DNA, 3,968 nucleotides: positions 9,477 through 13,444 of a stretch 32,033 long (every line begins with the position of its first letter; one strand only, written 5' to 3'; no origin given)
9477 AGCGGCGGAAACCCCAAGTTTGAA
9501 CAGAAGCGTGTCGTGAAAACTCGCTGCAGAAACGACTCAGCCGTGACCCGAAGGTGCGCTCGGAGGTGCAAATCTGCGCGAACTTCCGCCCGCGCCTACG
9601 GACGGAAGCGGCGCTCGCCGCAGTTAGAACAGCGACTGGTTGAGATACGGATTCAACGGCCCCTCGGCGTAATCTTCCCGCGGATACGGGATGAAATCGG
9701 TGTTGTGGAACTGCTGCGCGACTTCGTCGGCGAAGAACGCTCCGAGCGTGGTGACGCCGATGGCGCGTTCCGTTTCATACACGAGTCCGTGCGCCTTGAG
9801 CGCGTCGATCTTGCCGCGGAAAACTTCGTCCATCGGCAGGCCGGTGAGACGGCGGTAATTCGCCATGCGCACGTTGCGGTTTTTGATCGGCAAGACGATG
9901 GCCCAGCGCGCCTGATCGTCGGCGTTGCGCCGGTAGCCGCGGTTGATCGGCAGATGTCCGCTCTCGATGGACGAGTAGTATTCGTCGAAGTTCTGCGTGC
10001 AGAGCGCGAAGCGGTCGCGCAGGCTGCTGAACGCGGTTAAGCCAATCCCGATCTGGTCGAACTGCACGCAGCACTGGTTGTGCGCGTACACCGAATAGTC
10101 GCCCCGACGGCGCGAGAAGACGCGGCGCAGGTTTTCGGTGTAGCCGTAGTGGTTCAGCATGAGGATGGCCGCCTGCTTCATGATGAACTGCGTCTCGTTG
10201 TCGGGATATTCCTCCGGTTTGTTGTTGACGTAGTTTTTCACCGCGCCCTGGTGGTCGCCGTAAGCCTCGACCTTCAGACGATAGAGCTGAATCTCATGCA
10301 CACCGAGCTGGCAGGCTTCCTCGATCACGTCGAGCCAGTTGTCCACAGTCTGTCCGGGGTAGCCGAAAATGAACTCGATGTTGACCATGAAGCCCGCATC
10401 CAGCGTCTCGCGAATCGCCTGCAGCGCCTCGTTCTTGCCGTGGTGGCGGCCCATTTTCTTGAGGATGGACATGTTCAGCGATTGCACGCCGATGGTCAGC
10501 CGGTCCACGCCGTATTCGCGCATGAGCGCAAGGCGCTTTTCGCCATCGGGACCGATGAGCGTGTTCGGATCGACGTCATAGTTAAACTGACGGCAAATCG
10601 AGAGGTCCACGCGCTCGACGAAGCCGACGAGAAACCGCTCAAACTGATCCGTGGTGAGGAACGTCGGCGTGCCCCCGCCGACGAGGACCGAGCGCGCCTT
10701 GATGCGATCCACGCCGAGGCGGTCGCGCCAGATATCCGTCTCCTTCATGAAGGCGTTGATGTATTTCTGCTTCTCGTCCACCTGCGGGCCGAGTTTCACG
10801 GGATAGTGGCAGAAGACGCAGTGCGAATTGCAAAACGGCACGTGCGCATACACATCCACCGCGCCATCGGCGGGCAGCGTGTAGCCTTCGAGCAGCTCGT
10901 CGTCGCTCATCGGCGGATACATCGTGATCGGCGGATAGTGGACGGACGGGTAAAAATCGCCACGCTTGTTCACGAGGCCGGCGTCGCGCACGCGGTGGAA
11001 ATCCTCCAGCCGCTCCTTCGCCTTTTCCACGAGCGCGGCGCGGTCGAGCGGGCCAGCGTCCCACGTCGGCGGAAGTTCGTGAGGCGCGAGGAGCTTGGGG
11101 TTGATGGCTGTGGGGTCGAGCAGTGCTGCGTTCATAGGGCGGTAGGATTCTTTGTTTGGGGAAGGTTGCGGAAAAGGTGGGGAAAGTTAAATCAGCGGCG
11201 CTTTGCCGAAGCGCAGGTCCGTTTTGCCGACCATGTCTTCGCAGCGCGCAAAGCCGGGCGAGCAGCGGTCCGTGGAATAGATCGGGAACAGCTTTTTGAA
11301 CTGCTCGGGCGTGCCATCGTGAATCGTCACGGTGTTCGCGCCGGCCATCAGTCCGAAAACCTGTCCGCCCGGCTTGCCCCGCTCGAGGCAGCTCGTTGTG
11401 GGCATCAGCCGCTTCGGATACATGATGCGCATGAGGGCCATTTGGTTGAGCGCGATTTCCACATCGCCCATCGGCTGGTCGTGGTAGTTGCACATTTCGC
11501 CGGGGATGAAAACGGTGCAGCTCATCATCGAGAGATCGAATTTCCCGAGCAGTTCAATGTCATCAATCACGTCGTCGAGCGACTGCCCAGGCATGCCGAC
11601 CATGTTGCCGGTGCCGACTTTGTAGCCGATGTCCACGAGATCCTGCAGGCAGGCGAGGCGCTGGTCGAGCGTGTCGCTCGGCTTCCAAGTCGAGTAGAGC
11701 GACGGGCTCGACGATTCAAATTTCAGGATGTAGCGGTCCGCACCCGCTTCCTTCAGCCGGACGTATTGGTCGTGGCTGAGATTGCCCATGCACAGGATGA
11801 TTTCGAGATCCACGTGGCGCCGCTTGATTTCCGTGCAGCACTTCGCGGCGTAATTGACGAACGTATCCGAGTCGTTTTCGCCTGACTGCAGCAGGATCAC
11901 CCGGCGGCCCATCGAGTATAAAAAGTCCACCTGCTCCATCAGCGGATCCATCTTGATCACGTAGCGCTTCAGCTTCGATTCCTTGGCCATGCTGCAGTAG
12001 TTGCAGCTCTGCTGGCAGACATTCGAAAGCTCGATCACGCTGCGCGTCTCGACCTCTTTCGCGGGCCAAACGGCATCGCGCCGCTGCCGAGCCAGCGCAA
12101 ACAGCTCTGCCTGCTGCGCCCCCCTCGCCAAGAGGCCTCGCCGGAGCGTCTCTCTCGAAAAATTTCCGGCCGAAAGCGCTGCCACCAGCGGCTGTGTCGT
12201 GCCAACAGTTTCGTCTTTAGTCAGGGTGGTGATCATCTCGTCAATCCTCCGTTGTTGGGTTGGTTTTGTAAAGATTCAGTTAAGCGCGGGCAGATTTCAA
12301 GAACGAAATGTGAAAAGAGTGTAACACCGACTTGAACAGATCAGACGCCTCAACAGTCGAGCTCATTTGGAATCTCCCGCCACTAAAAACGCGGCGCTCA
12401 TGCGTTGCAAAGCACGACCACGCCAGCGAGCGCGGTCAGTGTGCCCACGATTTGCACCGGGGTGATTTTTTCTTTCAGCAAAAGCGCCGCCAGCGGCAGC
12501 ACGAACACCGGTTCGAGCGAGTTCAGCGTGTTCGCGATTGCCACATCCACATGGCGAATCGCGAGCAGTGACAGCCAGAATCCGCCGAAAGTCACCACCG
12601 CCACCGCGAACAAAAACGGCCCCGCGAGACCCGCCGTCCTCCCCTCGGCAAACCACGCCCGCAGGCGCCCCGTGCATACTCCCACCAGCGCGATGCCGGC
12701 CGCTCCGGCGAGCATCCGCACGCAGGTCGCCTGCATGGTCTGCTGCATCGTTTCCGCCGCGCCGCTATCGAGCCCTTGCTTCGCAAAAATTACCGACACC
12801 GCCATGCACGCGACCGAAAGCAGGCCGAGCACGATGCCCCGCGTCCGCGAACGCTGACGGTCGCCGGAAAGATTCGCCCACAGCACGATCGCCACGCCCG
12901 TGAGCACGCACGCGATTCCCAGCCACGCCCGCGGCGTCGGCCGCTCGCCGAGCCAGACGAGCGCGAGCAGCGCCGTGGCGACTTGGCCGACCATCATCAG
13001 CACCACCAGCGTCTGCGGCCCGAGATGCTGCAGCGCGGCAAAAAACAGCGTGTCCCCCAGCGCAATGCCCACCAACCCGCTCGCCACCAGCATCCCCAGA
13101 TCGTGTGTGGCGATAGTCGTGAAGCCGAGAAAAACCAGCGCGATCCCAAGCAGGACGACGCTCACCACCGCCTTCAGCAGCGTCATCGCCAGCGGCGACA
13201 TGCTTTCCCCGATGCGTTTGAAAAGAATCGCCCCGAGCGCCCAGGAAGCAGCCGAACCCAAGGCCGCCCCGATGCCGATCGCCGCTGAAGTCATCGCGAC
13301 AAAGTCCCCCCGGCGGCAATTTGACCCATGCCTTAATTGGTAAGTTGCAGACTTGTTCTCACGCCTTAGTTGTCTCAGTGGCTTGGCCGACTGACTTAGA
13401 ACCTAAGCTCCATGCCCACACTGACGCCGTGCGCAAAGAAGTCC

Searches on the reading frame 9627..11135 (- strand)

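Call 27: search_protein_families(library=pfam, proteins=[window:9627-11135:-], max_evalue=0.001)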
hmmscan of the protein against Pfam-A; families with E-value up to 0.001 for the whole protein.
window:9627-11135:- (503 aa): 1 family
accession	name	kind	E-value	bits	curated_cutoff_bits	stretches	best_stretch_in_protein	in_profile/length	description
PF04055.27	Radical_SAM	-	5.7e-20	72.6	29.5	1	98-273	3-165/166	Radical SAM superfamily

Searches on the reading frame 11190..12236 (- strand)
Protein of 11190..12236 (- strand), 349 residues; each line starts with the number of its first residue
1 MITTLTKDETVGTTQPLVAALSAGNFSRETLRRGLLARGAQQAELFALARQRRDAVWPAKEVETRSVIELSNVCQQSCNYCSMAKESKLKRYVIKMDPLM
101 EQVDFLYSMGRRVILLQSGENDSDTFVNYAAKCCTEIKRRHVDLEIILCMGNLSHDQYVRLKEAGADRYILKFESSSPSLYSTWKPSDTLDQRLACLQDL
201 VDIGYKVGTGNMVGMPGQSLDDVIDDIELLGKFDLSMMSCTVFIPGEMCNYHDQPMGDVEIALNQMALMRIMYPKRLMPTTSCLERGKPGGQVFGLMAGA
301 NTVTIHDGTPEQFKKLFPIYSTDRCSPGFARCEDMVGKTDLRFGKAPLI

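Call 27: search_protein_families(library=pfam, proteins=[window:11190-12236:-], max_evalue=0.001)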
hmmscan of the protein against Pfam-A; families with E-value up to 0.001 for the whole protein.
window:11190-12236:- (349 aa): 1 family
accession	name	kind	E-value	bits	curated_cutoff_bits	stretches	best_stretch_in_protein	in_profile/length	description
PF04055.27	Radical_SAM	-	1e-18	68.5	29.5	1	68-230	1-166/166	Radical SAM superfamily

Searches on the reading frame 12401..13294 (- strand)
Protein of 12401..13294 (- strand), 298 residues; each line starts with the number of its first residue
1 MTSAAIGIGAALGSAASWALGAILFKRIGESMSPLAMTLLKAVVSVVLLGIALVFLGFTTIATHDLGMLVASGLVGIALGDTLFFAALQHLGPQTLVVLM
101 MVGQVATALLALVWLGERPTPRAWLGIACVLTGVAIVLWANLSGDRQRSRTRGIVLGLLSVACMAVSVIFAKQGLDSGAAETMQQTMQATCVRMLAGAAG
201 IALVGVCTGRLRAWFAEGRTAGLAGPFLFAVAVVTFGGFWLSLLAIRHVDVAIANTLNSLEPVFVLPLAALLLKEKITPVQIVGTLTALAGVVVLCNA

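Call 27: search_protein_families(library=pfam, proteins=[window:12401-13294:-], max_evalue=0.001)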
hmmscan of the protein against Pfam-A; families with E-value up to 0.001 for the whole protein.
window:12401-13294:- (298 aa): 3 families
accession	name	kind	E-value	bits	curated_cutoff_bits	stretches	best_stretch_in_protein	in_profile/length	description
PF00892.27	EamA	-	1.2e-38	132.8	28.2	2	6-138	2-134/135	EamA-like transporter family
PF04142.21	Nuc_sug_transp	-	2.4e-08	33.9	27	1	78-293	94-312/315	Nucleotide-sugar transporter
PF03151.22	TPT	-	5.9e-07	29.6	30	1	228-294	68-134/291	Triose-phosphate Transporter family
